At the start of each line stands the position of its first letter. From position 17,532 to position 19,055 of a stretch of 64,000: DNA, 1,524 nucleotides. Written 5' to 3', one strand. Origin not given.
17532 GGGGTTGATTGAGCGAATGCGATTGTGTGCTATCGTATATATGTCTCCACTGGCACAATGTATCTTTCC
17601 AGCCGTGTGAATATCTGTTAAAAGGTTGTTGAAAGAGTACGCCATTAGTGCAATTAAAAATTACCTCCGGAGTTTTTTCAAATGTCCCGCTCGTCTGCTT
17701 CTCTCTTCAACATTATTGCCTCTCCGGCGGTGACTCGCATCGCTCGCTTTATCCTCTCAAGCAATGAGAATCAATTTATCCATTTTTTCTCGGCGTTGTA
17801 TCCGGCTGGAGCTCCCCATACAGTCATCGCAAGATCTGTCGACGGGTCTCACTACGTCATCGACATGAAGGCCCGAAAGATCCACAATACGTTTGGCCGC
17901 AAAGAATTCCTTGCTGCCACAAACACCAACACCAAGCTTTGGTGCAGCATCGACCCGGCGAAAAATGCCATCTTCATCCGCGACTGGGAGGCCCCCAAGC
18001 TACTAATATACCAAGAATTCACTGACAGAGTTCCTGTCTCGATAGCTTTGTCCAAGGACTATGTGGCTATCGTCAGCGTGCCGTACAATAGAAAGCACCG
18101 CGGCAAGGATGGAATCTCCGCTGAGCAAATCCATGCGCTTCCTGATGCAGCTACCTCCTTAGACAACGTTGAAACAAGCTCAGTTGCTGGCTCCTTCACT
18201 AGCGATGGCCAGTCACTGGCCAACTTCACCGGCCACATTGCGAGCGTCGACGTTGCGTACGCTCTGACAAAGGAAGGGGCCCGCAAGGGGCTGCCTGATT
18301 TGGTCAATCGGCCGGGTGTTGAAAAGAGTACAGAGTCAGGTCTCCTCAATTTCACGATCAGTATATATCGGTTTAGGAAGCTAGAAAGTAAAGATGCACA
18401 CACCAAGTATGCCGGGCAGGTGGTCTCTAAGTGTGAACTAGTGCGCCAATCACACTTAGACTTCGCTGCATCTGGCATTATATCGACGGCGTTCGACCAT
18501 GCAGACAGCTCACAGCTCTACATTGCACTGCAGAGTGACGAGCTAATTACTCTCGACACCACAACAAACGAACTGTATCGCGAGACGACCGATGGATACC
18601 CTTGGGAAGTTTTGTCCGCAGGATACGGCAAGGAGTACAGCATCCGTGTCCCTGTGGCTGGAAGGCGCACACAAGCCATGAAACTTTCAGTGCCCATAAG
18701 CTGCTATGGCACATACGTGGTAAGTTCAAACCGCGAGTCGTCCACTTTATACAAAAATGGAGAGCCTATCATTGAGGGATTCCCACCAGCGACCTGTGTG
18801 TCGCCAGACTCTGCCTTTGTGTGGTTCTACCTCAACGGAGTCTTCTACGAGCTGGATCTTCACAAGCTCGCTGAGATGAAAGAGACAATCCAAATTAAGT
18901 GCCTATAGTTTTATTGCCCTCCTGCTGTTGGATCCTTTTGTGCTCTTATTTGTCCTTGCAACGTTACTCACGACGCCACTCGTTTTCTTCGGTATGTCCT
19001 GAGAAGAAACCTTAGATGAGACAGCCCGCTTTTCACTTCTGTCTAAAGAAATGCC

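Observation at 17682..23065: Two paralogous genes of an uncharacterised family bracket a DEAD-box helicase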

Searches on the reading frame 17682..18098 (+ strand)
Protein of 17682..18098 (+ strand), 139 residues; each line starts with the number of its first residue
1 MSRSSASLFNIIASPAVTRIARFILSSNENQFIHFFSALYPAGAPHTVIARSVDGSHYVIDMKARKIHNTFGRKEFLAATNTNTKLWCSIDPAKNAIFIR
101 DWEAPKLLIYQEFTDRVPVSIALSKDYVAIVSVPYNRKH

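Call 56: find_related_loci(query=A6, collection=metagenome_contigs, flank=8000)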
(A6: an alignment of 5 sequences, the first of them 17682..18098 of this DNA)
Query A6 (139 aa) in metagenome_contigs; peptide patterns used: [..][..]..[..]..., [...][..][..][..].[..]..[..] (x = any residue, [..] = any of these).
279 stretches matched a pattern, but none encodes a relative of the query by tblastn (E <= 1e-3).

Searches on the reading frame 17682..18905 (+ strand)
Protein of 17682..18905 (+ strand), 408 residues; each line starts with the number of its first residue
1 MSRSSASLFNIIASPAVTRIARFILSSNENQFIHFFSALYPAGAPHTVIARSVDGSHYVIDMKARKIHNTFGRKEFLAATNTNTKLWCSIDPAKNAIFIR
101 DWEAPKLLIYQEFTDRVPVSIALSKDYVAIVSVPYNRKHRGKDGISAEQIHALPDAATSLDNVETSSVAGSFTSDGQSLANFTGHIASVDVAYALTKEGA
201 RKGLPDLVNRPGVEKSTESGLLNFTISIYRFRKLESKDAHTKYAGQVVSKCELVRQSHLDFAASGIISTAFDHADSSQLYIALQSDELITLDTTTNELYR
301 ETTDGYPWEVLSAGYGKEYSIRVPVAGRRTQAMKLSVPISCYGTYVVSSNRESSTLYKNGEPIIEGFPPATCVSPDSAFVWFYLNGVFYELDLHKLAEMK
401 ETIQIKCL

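Call 4: search_protein_families(library=pfam, proteins=[window:17682-18905:+], max_evalue=1)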
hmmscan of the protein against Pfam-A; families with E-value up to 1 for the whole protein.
window:17682-18905:+ (408 aa): 2 families
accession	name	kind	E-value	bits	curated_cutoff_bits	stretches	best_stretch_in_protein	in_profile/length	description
PF11774.14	Lsr2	-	0.054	13.6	29.6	0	380-394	22-36/58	Lsr2 dimerization domain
PF22993.4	SAM_EPH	-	0.14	12.4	27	1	251-269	32-50/60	Ephrin receptor 1 SAM domain-like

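Call 5: find_homologous_proteins(query=window:17682-18905:+, max_evalue=0.01)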
Query window:17682-18905:+ (408 aa): 3 proteins with E <= 0.01 among 6736 candidates.
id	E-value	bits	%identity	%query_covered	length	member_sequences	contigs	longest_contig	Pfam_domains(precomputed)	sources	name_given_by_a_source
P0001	1.2e-269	911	100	100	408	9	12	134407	-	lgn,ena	-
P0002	4.5e-243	824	88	100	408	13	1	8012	-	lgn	-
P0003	3.1e-228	775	85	100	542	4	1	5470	-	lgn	-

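Call 6: search_solved_structures(query=window:17682-18905:+, max_evalue=10)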
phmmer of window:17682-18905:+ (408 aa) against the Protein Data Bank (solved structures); distinct sequences matched with E-value up to 10: 8.
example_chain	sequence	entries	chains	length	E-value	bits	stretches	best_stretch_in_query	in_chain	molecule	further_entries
3vib_A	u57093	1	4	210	0.52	12.4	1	228-316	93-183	MtrR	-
6of0_A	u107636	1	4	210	0.53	12.3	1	228-316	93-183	HTH-type transcriptional regulator MtrR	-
7jnp_A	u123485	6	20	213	0.55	12.3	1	228-316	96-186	HTH-type transcriptional regulator MtrR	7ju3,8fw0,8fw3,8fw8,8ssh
6xbw_H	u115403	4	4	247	1.7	10.7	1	229-314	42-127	V-type proton ATPase subunit D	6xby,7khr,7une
6vq6_H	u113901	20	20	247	1.7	10.7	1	229-314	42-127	ATPase H+-transporting V1 subunit D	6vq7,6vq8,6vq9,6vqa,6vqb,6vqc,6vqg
6wlz_G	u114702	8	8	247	1.7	10.7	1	229-314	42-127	V-type proton ATPase subunit D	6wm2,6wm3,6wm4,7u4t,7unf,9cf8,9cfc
9bra_7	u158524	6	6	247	1.7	10.7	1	229-314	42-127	V-type proton ATPase subunit D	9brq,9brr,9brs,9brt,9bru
7u8o_H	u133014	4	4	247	1.7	10.7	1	229-314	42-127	V-type proton ATPase subunit D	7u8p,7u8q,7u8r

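Call 8: find_encoding_contigs(protein=P0001, flank=6000, max_places=4)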
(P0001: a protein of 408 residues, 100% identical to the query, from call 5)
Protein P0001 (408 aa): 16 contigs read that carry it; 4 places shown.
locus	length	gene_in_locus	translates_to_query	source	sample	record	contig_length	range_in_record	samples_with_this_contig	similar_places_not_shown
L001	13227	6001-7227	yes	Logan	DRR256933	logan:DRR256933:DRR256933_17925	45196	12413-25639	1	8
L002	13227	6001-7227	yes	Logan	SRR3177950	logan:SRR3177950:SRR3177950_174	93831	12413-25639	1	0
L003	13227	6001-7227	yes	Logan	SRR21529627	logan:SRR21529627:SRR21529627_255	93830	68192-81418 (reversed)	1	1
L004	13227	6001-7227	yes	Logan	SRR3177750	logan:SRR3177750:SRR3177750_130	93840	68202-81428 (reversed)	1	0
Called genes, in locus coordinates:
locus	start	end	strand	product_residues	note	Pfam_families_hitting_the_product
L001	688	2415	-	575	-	-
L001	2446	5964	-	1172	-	PF24805:EIF3I, PF24814:WD40_Prp19, PF24817:WD40_WDHD1_1st, PF25172:Beta-prop_WDR3_2nd, PF25175:Beta-prop_WDR5, PF23414:Beta-prop_EML_2, PF25168:Beta-prop_WDR36-Utp21_2nd, PF25173:Beta-prop_WDR3_1st, +27 more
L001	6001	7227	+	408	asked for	-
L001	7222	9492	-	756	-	PF00270:DEAD, PF04851:ResIII (weak), PF00271:Helicase_C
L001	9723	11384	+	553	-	-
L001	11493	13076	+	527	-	PF11543:UN_NPL4 (weak), PF05021:NPL4 (faint)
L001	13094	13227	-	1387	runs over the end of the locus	PF02463:SMC_N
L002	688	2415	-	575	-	-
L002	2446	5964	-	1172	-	PF24805:EIF3I, PF24814:WD40_Prp19, PF24817:WD40_WDHD1_1st, PF25172:Beta-prop_WDR3_2nd, PF25175:Beta-prop_WDR5, PF23414:Beta-prop_EML_2, PF25168:Beta-prop_WDR36-Utp21_2nd, PF25173:Beta-prop_WDR3_1st, +27 more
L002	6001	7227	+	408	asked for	-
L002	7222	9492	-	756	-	PF00270:DEAD, PF04851:ResIII (weak), PF00271:Helicase_C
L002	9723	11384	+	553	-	-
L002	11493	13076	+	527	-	PF11543:UN_NPL4 (weak), PF05021:NPL4 (faint)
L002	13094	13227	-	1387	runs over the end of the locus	PF02463:SMC_N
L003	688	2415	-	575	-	-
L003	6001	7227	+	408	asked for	-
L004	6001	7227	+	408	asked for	-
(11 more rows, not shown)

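Call 14: list_cluster_members(proteins=[window:17682-18905:+, P0003, P0004, window:18906-21173:-])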
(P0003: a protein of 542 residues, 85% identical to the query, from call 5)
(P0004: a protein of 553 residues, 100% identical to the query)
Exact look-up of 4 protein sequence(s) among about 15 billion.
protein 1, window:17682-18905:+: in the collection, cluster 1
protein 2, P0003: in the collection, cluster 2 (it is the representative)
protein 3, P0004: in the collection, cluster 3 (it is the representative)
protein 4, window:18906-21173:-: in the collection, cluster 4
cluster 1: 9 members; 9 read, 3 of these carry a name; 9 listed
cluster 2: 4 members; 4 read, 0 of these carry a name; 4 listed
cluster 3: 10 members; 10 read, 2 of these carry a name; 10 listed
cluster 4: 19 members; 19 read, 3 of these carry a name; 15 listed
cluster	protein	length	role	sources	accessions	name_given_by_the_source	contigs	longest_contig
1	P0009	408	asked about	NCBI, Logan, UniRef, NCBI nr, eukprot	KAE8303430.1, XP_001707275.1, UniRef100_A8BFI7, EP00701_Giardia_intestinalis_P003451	hypothetical protein GL50803_0094654 [Giardia duodenalis] | Uncharacterized protein n=1 Tax=Giardia intestinalis (strain ATCC 50803 / WB clone C6) ... | hypothetical protein GL50803_0094654 [Giardia intestinalis]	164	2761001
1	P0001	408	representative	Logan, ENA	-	-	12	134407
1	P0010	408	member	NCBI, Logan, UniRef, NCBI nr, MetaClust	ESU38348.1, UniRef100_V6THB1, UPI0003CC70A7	Hypothetical protein DHA2_94654 [Giardia duodenalis] | Uncharacterized protein n=1 Tax=Giardia intestinalis TaxID=5741 RepID=V6THB1_GIAIN | Hypothetical protein DHA2_94654 [Giardia intestinalis]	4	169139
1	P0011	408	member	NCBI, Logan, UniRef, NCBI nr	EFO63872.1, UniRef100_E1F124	Hypothetical protein GLP15_4589 [Giardia lamblia P15] | Uncharacterized protein n=1 Tax=Giardia intestinalis (strain P15) TaxID=658858 ...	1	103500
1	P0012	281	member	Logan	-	-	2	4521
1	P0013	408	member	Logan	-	-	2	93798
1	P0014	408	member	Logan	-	-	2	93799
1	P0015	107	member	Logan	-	-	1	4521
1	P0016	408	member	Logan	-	-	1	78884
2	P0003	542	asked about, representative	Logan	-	-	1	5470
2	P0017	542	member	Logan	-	-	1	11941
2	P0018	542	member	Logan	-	-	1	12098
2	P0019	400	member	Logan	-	-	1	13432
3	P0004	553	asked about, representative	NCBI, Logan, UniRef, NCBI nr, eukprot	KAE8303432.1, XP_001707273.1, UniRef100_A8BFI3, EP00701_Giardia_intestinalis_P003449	hypothetical protein GL50803_003007 [Giardia duodenalis] | Uncharacterized protein n=1 Tax=Giardia intestinalis (strain ATCC 50803 / WB clone C6) ... | hypothetical protein GL50803_003007 [Giardia intestinalis]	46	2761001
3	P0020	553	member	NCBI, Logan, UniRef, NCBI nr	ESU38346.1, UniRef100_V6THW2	Hypothetical protein DHA2_150620 [Giardia duodenalis] | Uncharacterized protein n=1 Tax=Giardia intestinalis TaxID=5741 RepID=V6THW2_GIAIN | Hypothetical protein DHA2_150620 [Giardia intestinalis]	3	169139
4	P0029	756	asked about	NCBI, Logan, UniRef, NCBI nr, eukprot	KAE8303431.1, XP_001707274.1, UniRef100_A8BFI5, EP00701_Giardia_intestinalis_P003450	ATP-dependent RNA helicase [Giardia duodenalis] | ATP-dependent RNA helicase n=1 Tax=Giardia intestinalis (strain ATCC 50803 / WB clone C6) ... | ATP-dependent RNA helicase [Giardia intestinalis]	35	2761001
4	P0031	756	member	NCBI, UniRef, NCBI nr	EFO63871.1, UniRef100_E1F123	ATP-dependent RNA helicase [Giardia lamblia P15] | ATP-dependent RNA helicase n=1 Tax=Giardia intestinalis (strain P15) TaxID=658858 ...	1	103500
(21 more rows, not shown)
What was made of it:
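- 17682..18908 (+): Paralog A, GL50803_94654 (XP_001707275.1), 408 aa, annotated as a hypothetical protein. Predicted layout: N-terminal helical lead (about aa 1-35), beta strands at aa 36-134, disordered loop at aa 136-222, beta strands at aa 225-392. Exact match to the NCBI protein (call 14).
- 18903..21197 (-): DEAD-box (DESD) RNA helicase, XP_001707274.1. The annotated 756-aa product starts at the ATG at 21173. It is convergent with A and overlaps it by 6 nt, and is divergent from B. It is context only and not shown to be part of the family's function. NCBI name (call 14).
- Closest known: Giardia 'hypothetical protein' orphan gene families. Same: Both genes are already annotated as hypothetical proteins in assemblages A (WB, DH) and E (P15) (call 14).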

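Call 22: predict_structure(alignment_id=A1)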
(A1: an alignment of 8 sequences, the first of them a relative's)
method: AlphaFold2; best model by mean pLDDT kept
length: 408 residues; sequences in the alignment: 8
mean_pLDDT: 51.7   pTM: 0.50
mean pLDDT of the five models: 51.7, 45.8, 44.8, 44.5, 40.4
residues with pLDDT >= 90: 0; 70-90: 73; 50-70: 159; < 50: 176
segments of 3 or more residues with pLDDT < 50: 1-35, 136-220, 234-248, 304-328, 402-404, 406-408
pLDDT, mean of each block of 10 residues (from residue 1): 38 42 36 47 56 60 57 60 65 68 65 70 74 54 27 22 22 23 22 26 26 34 71 48 43 67 59 67 66 75 48 38 46 52 66 70 70 64 58 69 48
secondary structure, 60 per line:
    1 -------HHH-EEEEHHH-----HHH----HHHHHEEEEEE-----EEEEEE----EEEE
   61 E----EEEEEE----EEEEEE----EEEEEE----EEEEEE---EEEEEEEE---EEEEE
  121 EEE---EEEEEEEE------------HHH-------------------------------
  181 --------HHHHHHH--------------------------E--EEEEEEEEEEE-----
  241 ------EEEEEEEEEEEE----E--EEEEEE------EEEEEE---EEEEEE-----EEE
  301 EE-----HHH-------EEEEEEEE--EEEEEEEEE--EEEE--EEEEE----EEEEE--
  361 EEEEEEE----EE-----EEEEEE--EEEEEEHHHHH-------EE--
elements in order: E12-15 H31-35 E36-41 E47-52 E57-61 E66-71 E76-81 E86-91 E96-101 E105-112 E116-123 E127-134 H189-195 E225-235 E247-258 E266-271 E278-283 E287-292 E298-302 E318-325 E328-336 E339-342 E345-349 E354-358 E361-367 E379-384 E387-392 H393-397
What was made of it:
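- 17682..18908 (+): AF2 model (call 22).
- Fold of A: the AF2 model has pTM 0.50 and about 24-28 short beta strands in regular hairpins (call 22).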

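Call 24: search_protein_representatives(alignment_id=A2)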
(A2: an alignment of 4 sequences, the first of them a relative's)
Query: 4 sequences, 420 profile positions. Proteins with E-value up to 0.001 (for the whole library): 3; up to 1e-10: 2; up to 1e-30: 2. The best 3 are listed.
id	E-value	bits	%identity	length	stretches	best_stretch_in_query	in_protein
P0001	2.0e-240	814.2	-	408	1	13-420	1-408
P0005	4.4e-193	658.3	-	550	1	1-419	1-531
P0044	7.3e-07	44.8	-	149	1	287-410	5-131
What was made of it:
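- On Specific conserved eukaryotic propeller orthogroups (Utp/SSU-processome subunits, Nup37/Aladin, WDR4, Sec12): There are no hits beyond Giardia among 1.84e9 representatives except one fragment of the same orphan family (call 24).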

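Call 26: fold_search(model_id=the predicted structure, library=pdb)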
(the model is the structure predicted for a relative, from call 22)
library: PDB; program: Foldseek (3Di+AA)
matches with E <= 10: 1865; with E <= 0.001: 1189
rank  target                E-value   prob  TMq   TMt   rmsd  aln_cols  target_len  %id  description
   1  9dta_B                6.0e-08  1.00  0.43  0.51   9.8       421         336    9  Crystal structure of the WDR domain of WDR91 in complex with DR3448 (released 2024-10-16)
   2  8shj_A                7.9e-08  1.00  0.43  0.51   9.7       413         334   10  Crystal structure of the WD-repeat domain of human WDR91 in complex with MR45279 (released 2023-07-05)
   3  9ejo                  8.4e-08  1.00  0.34  0.40  12.3       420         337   10  Crystal structure of WDR91 in complex with XS381295 (released 2025-02-26)
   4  8shj_B                9.4e-08  1.00  0.42  0.50   9.6       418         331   10  Crystal structure of the WD-repeat domain of human WDR91 in complex with MR45279 (released 2023-07-05)
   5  6y7o_A                9.4e-08  1.00  0.28  0.34  14.2       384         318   11  The complex between the eight-bladed symmetrical designer protein Tako8 and the silicotungstic acid Keggin (STA) (released 2020-12-16)
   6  8t55_A                1.0e-07  1.00  0.41  0.49  10.5       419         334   11  Co-crystal structure of the WD-repeat domain of human WDR91 in complex with MR46654 (released 2023-07-05)
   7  9i6a_A                1.1e-07  1.00  0.30  0.38  12.3       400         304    8  Crystal structure of human Cdc20 bound to synthetic D-box peptide D7 (released 2025-02-12)
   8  9e78_0L               1.1e-07  1.00  0.30  0.22  15.4       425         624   10  48-nm repeat of the Leishmania tarentolae doublet microtubule (released 2025-03-12)
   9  9i68_A                1.3e-07  1.00  0.28  0.35  13.5       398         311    9  Crystal structure of human Cdc20 bound to synthetic D-box peptide D21 (released 2025-02-12)
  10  2ovq_B                1.7e-07  1.00  0.28  0.26  14.6       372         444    9  Structure of the Skp1-Fbw7-CyclinEdegC complex (released 2007-04-24)
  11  5g04_R                1.8e-07  1.00  0.30  0.32  13.8       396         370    8  Structure of the human APC-Cdc20-Hsl1 complex (released 2016-05-25)
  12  8w3v_A                1.9e-07  1.00  0.36  0.41  11.7       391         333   11  Crystal structure of human WDR41 (released 2024-03-27)
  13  8shj_C                2.0e-07  1.00  0.31  0.39  10.4       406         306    8  Crystal structure of the WD-repeat domain of human WDR91 in complex with MR45279 (released 2023-07-05)
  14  9dta_A                2.2e-07  1.00  0.36  0.42  12.2       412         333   10  Crystal structure of the WDR domain of WDR91 in complex with DR3448 (released 2024-10-16)
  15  6qtv_A                2.4e-07  1.00  0.31  0.39  11.8       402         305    9  Crystal structure of an Arabidopsis WD40 domain in complex with an atypical bHLH transcription factor (released 2019-07-10)
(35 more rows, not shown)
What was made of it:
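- Foldseek against the PDB gives 1189 chains at E <= 1e-3, and the top 50 are all WD40-type propellers (call 26).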

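Call 27: find_encoding_contigs(protein=P0044, flank=10000, max_places=6)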
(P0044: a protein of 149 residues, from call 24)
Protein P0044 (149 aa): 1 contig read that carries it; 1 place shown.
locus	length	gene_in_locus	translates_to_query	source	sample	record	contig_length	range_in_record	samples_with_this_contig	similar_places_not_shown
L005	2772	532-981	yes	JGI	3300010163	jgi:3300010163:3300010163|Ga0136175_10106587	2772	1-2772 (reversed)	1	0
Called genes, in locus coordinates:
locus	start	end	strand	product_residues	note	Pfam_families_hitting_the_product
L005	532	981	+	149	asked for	-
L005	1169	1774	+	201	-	-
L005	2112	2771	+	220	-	?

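Call 33: search_solved_structures(query=A1, max_evalue=10)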
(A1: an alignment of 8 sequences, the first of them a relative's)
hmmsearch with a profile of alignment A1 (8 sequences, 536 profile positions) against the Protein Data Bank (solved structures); distinct sequences matched with E-value up to 10: 1.
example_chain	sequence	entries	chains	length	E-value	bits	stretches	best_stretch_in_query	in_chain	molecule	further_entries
9viw_A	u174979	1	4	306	1.2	11.2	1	20-97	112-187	Bacterioferritin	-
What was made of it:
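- On Specific conserved eukaryotic propeller orthogroups (Utp/SSU-processome subunits, Nup37/Aladin, WDR4, Sec12): There is no sequence hit to any PDB chain (calls 6, 33).
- No sequence signal links the family to any known family in Pfam, the PDB or 1.84e9 representative proteins (calls 4, 6, 24, 33).
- Tried and rejected: (2) PDB sequence searches with A alone and with the family profile gave only chance hits at E of about 0.5 or above: MtrR, V-ATPase subunit D and bacterioferritin (calls 6, 33).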

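Call 35: find_homologous_proteins(query=A3, max_evalue=1)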
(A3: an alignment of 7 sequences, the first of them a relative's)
Query A3 (7 sequences) (408 aa, profile of the alignment): 3 proteins with E <= 1 among 8000 candidates.
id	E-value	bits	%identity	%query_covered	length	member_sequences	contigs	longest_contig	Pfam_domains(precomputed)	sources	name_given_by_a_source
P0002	4.6e-208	709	88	100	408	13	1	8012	-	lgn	-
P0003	7.4e-208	709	85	100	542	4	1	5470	-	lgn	-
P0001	1.6e-205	701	100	100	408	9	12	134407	-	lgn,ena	-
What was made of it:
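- Tried and rejected: The 8000-candidate cap was presumably filled by low-complexity words, so the search was uninformative (call 35).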

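Call 38: search_protein_families(library=pfam, proteins=[L005:1118-1771:+, L005:2112-2771:+, L005:1-978:+], max_evalue=0.1)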
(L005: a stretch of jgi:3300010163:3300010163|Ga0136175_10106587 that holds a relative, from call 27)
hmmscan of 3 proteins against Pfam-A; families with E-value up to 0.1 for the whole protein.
L005:1118-1771:+ (218 aa): 3 families
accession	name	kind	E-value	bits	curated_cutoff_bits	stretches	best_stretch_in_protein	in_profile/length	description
PF06698.16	DUF1192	-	0.00074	20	25.5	1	161-187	25-51/58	Protein of unknown function (DUF1192)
PF09427.16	DUF2014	-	0.011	15.3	27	1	40-121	272-349/454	Domain of unknown function (DUF2014)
PF23286.1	LRR_13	-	0.067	13.3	30.1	0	125-197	89-156/210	Disease resistance protein RPS4B-like, leucine-rich repeats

L005:2112-2771:+ (220 aa): 2 families
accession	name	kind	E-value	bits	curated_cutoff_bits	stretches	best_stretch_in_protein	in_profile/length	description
PF00270.35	DEAD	-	2.7e-11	43.9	26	1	25-93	14-85/167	DEAD/DEAH box helicase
PF04851.21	ResIII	-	0.042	14.2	22.5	1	26-82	24-80/164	Type III restriction enzyme, res subunit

L005:1-978:+ (326 aa): 1 family
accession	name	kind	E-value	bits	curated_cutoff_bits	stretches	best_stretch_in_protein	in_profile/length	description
PF01391.23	Collagen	-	0.062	13.5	27.2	0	127-146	7-26/60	Collagen triple helix repeat (20 copies)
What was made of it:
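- The only relative outside G. duodenalis also has an SF2/DEAD-like helicase gene 1.1 kb downstream (call 38).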

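Call 57: search_solved_structures(query=L005:2112-2771:+, max_evalue=0.001)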
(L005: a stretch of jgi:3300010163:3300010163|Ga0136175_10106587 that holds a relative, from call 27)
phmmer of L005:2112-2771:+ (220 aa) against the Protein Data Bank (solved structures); distinct sequences matched with E-value up to 0.001: 10.
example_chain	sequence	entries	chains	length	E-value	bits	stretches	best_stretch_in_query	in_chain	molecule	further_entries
6qdv_B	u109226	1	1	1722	0.00016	24.8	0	23-71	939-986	U5 small nuclear ribonucleoprotein 200 kDa helicase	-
4f91_B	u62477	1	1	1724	0.00016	24.8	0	23-71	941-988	U5 small nuclear ribonucleoprotein 200 kDa helicase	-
4f92_B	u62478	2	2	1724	0.00016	24.8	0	23-71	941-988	U5 small nuclear ribonucleoprotein 200 kDa helicase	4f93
6s9i_B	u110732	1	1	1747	0.00016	24.8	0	23-71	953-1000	U5 small nuclear ribonucleoprotein 200 kDa helicase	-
5urj_A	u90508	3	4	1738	0.00016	24.8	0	23-71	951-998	U5 small nuclear ribonucleoprotein 200 kDa helicase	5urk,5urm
4kit_B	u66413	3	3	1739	0.00016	24.7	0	23-71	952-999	U5 small nuclear ribonucleoprotein 200 kDa helicase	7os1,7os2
6s8q_B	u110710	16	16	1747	0.00017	24.7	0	23-71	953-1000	U5 small nuclear ribonucleoprotein 200 kDa helicase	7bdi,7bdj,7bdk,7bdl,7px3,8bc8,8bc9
6s8o_B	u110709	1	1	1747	0.00017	24.7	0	23-71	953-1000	U5 small nuclear ribonucleoprotein 200 kDa helicase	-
3jcr_C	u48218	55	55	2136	0.00024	24.2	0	23-71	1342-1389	hBrr2 | U5 small nuclear ribonucleoprotein 200 kDa helicase | Brr2, U5 small nuclear ribonucleoprotein 200 kDa helicase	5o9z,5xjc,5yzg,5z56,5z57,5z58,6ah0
2pl3_A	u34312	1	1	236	0.00044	23.4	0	31-97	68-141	Probable ATP-dependent RNA helicase DDX10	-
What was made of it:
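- Its best PDB matches are weak and Brr2-like (call 57).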
